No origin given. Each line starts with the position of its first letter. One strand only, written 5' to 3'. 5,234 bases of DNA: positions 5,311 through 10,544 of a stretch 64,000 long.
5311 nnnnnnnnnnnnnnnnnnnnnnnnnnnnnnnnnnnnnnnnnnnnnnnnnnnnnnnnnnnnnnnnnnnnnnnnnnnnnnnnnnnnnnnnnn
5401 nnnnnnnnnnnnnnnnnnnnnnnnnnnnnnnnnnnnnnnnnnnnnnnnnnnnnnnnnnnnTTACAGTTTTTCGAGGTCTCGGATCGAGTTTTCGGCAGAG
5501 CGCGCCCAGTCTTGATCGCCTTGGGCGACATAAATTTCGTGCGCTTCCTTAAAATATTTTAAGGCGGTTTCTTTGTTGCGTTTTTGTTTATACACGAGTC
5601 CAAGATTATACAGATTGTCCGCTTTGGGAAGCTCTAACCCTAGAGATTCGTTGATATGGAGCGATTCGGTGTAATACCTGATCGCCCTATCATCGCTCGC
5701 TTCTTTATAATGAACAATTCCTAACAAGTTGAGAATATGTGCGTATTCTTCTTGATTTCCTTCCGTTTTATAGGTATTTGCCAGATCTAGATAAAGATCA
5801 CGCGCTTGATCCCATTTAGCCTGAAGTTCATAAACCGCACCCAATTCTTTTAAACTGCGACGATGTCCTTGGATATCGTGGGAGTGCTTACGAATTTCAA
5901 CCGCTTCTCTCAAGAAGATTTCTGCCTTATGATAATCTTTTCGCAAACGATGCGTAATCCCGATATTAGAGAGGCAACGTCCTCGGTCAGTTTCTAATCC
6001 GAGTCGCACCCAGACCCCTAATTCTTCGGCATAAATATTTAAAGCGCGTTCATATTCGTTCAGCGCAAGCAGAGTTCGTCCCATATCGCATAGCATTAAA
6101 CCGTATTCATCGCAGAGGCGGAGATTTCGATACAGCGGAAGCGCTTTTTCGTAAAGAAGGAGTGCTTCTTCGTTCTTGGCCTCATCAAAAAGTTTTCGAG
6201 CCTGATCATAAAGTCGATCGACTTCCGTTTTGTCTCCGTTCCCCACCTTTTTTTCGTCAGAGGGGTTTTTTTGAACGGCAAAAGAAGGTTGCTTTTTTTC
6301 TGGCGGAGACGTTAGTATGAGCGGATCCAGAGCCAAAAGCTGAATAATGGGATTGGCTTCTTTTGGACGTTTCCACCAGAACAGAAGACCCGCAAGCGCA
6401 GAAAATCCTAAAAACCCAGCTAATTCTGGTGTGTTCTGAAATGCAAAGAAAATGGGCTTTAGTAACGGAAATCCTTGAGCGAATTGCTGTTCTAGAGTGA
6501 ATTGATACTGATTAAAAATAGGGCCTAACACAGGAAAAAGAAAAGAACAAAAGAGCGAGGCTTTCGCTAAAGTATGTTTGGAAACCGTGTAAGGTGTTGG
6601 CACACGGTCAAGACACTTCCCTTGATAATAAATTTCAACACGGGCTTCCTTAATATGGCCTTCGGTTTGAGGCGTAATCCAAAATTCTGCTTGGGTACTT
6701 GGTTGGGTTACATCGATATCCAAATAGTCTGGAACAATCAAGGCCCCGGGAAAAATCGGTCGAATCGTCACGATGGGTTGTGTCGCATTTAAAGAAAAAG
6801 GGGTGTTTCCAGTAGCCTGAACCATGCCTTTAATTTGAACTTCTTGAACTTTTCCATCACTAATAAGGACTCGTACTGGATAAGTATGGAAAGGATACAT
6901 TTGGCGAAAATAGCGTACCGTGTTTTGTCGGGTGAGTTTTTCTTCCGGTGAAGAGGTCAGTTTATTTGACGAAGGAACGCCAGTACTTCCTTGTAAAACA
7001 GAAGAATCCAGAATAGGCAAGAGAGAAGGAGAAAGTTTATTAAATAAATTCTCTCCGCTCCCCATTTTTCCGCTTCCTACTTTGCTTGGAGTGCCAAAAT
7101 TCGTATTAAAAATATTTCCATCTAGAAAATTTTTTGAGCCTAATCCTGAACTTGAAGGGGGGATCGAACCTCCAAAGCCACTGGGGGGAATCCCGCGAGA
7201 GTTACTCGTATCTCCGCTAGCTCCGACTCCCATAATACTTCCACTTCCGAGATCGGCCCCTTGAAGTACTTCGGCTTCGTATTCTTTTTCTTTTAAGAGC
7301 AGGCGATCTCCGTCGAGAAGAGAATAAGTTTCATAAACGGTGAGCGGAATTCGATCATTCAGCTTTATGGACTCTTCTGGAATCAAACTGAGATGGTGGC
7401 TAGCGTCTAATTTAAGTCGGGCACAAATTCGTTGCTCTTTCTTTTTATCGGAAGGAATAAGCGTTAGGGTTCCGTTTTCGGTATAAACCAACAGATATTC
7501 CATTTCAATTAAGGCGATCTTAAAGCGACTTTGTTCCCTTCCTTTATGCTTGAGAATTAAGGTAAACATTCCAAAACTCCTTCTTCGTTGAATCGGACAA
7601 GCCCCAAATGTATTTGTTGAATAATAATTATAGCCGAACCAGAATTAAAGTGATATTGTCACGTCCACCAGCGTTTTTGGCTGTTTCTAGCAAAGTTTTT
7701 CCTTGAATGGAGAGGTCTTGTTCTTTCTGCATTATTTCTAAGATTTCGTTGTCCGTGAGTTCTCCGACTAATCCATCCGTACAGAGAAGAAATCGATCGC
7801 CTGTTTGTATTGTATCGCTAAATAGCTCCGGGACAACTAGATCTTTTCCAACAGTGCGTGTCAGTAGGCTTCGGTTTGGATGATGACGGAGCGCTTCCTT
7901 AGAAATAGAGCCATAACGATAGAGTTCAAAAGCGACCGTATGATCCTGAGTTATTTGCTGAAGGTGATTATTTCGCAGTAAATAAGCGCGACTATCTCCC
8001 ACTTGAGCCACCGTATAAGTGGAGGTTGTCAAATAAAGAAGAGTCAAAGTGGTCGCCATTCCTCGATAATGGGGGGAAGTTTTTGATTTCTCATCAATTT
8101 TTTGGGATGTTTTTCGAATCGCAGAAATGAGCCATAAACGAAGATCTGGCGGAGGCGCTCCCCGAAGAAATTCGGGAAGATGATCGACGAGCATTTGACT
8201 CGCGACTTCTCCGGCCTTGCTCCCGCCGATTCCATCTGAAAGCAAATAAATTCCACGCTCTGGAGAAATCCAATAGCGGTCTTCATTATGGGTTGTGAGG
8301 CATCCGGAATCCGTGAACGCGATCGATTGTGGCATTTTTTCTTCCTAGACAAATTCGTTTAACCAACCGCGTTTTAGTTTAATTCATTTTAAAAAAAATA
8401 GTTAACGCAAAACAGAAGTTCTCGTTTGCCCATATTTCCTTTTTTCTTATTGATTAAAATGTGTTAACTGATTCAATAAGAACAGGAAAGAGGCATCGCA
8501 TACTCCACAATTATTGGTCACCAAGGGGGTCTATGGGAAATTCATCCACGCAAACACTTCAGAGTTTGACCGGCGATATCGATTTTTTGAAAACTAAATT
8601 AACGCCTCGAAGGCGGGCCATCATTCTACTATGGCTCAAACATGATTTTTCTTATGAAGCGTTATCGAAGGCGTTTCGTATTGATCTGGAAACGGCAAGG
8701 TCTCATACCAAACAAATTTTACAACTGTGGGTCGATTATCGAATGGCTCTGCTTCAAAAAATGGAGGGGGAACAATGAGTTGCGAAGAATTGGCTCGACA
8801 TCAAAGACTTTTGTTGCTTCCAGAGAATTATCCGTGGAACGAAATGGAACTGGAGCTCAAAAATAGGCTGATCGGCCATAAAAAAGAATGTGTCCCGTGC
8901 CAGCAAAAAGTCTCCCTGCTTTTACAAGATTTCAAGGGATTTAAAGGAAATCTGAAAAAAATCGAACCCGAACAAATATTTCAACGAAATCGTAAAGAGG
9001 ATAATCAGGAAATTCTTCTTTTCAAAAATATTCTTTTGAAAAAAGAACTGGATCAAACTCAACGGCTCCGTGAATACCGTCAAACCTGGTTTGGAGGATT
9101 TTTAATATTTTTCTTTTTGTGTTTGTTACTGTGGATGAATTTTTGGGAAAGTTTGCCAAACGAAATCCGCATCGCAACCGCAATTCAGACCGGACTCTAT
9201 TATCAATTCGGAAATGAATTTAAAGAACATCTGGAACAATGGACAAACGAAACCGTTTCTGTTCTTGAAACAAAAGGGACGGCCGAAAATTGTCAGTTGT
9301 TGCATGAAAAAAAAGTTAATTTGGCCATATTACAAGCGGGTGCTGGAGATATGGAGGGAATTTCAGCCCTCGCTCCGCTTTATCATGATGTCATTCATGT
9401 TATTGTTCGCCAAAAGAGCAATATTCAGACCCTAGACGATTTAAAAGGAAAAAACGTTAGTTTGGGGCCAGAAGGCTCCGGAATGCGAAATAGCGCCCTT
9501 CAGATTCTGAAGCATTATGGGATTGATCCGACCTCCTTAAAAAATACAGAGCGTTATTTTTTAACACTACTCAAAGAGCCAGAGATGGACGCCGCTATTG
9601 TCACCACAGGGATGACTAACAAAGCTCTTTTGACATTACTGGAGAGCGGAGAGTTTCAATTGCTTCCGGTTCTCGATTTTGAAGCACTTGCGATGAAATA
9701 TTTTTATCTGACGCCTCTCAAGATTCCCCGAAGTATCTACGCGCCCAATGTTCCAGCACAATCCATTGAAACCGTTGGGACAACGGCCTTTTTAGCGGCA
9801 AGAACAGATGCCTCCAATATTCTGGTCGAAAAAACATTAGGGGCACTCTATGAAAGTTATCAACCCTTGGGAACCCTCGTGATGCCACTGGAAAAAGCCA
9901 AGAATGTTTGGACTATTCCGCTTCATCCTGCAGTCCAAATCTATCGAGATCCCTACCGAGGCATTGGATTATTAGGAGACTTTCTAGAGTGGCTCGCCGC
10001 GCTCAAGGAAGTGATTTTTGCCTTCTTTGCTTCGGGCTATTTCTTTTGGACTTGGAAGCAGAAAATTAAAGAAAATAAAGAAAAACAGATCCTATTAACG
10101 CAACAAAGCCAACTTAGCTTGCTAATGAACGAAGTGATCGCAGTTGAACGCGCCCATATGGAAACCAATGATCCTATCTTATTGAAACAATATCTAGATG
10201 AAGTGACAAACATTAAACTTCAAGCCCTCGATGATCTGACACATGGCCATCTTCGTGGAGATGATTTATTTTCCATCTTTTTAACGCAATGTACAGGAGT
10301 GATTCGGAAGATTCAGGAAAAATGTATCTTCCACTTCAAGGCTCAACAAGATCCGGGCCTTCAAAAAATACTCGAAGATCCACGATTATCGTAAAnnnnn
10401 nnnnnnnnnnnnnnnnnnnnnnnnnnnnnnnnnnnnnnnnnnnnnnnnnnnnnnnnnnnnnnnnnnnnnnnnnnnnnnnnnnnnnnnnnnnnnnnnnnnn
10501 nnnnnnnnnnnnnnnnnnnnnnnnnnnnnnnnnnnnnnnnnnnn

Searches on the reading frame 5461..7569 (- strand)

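Call 45: search_protein_families(library=pfam, proteins=[window:5461-7569:-], max_evalue=0.00001)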
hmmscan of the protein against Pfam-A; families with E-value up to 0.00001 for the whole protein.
window:5461-7569:- (702 aa): 7 families
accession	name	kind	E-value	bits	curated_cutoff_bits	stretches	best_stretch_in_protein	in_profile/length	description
PF13424.12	TPR_12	-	1.3e-21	76.9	30.1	2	492-561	5-76/77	Tetratricopeptide repeat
PF07719.23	TPR_2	-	4.5e-14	51.8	27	0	650-680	1-31/34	Tetratricopeptide repeat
PF13374.12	TPR_10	-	1.1e-13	51.2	27.5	0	531-562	3-34/42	Tetratricopeptide repeat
PF00515.34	TPR_1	-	2.2e-13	49.9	27.8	0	653-679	4-30/34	Tetratricopeptide repeat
PF13176.12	TPR_7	-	6.4e-11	41.9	27.9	0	572-606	1-35/36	Tetratricopeptide repeat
PF14938.12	SNAP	-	7.7e-09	35.9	25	1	577-684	42-149/282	Soluble NSF attachment protein, SNAP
PF13181.12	TPR_8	-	3e-08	33.6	25.7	0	651-676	2-27/34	Tetratricopeptide repeat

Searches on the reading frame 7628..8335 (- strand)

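Call 45: search_protein_families(library=pfam, proteins=[window:7628-8335:-], max_evalue=0.00001)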
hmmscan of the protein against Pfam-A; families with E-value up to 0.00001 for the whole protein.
window:7628-8335:- (235 aa): 2 families
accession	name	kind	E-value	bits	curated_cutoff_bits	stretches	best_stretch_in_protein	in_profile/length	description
PF13672.11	PP2C_2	-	5.2e-13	49.5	24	1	16-197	11-182/209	Protein phosphatase 2C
PF00481.26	PP2C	-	2.1e-11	44.4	20.3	1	27-135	34-143/255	Protein phosphatase 2C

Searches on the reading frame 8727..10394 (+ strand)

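Call 45: search_protein_families(library=pfam, proteins=[window:8727-10394:+], max_evalue=0.00001)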
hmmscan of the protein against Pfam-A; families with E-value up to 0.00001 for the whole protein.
window:8727-10394:+ (555 aa): 2 families
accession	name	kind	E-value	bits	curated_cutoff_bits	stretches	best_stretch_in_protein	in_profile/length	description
PF16868.10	NMT1_3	-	4.3e-33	115.6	27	1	149-404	1-283/289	NMT1-like family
PF09084.16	NMT1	-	3.7e-06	27.4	20.5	1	212-297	63-152/216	NMT1/THI5 like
